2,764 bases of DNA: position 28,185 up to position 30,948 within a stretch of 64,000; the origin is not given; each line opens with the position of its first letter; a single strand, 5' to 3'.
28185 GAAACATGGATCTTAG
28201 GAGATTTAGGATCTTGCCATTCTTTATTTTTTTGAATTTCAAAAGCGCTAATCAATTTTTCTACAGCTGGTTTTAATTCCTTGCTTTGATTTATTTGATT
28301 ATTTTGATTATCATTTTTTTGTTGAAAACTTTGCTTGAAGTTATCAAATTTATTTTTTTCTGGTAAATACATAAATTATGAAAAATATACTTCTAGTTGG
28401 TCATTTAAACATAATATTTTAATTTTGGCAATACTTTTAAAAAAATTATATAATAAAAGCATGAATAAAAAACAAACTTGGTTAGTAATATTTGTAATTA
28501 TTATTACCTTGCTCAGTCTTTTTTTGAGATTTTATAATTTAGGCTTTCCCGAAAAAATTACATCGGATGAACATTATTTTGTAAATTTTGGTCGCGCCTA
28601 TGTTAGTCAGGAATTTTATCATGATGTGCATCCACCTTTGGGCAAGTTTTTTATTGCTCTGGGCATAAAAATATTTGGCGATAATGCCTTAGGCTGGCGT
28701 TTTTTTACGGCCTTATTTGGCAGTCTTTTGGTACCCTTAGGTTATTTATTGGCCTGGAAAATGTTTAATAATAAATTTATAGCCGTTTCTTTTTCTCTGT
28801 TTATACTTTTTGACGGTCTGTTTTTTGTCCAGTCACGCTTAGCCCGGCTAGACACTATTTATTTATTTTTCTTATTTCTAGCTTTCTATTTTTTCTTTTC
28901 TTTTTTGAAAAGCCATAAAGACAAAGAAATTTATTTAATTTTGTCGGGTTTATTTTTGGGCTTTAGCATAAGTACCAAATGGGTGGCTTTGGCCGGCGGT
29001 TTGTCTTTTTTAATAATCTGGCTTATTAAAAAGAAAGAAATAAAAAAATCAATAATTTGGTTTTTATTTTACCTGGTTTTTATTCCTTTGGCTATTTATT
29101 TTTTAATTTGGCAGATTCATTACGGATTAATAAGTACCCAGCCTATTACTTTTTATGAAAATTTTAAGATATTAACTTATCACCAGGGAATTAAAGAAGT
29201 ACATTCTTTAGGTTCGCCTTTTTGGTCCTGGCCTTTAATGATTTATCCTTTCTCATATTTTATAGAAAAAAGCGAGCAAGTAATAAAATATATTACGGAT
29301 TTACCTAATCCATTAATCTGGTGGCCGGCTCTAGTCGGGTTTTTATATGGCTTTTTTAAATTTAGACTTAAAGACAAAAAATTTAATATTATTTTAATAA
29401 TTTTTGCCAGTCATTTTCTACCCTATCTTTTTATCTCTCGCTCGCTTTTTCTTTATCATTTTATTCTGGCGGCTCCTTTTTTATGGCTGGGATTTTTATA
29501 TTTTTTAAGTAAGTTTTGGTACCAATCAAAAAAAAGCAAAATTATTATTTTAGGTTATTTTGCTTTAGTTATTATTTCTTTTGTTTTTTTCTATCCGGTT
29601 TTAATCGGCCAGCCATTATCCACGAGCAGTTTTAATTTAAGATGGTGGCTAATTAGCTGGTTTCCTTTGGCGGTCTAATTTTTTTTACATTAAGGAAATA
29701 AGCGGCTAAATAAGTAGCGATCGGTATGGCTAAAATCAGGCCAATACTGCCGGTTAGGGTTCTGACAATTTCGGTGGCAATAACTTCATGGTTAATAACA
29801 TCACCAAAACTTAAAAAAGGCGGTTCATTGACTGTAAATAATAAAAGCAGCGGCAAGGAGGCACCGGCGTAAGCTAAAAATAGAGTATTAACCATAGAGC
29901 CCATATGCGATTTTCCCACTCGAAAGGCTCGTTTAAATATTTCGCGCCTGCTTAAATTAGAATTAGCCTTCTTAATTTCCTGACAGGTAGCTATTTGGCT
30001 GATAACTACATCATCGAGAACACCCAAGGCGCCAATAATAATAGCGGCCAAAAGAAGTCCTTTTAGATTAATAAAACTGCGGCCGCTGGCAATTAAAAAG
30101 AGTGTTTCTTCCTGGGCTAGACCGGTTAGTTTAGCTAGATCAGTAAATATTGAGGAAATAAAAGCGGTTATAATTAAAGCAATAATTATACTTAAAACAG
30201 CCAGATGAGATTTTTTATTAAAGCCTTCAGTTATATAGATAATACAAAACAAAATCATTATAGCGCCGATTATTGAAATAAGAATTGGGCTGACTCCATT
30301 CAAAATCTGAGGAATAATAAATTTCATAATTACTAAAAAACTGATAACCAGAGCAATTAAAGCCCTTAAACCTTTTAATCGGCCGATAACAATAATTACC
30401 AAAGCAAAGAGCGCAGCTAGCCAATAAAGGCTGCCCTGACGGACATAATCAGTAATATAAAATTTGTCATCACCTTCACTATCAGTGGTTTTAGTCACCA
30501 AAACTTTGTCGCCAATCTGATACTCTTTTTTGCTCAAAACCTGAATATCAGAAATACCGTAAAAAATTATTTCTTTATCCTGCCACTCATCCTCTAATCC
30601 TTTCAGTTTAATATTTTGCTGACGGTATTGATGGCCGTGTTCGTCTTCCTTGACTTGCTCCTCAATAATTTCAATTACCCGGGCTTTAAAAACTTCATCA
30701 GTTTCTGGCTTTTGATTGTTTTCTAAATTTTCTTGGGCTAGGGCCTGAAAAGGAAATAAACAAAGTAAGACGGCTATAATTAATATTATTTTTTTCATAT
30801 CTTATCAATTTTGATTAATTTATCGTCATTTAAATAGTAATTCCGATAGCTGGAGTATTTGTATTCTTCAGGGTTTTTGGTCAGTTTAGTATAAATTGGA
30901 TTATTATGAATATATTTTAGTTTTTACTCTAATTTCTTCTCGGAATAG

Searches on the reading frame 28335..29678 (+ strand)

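Call 87: search_protein_families(library=pfam, proteins=[window:28335-29678:+], max_evalue=0.001)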
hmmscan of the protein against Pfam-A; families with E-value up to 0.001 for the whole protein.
window:28335-29678:+ (447 aa): 3 families
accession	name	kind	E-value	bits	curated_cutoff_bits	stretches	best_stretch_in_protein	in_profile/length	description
PF02366.24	PMT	-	1.1e-31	110.7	22.7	1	56-263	2-241/245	Dolichyl-phosphate-mannose-protein mannosyltransferase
PF13231.12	PMT_2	-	7.3e-16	59.2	26.1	1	99-259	2-160/160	Dolichyl-phosphate-mannose-protein mannosyltransferase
PF16192.10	PMT_4TMC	-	2.8e-15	56.8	32.4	1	276-442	9-202/202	C-terminal four TMM region of protein-O-mannosyltransferase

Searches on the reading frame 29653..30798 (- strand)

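Call 87: search_protein_families(library=pfam, proteins=[window:29653-30798:-], max_evalue=0.001)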
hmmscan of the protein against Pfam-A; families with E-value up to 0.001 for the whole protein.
window:29653-30798:- (381 aa): 1 family
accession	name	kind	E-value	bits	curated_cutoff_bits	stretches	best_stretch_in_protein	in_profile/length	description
PF07907.16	YibE_F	-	1.4e-74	251.2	27.2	1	124-366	1-240/241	YibE/F-like protein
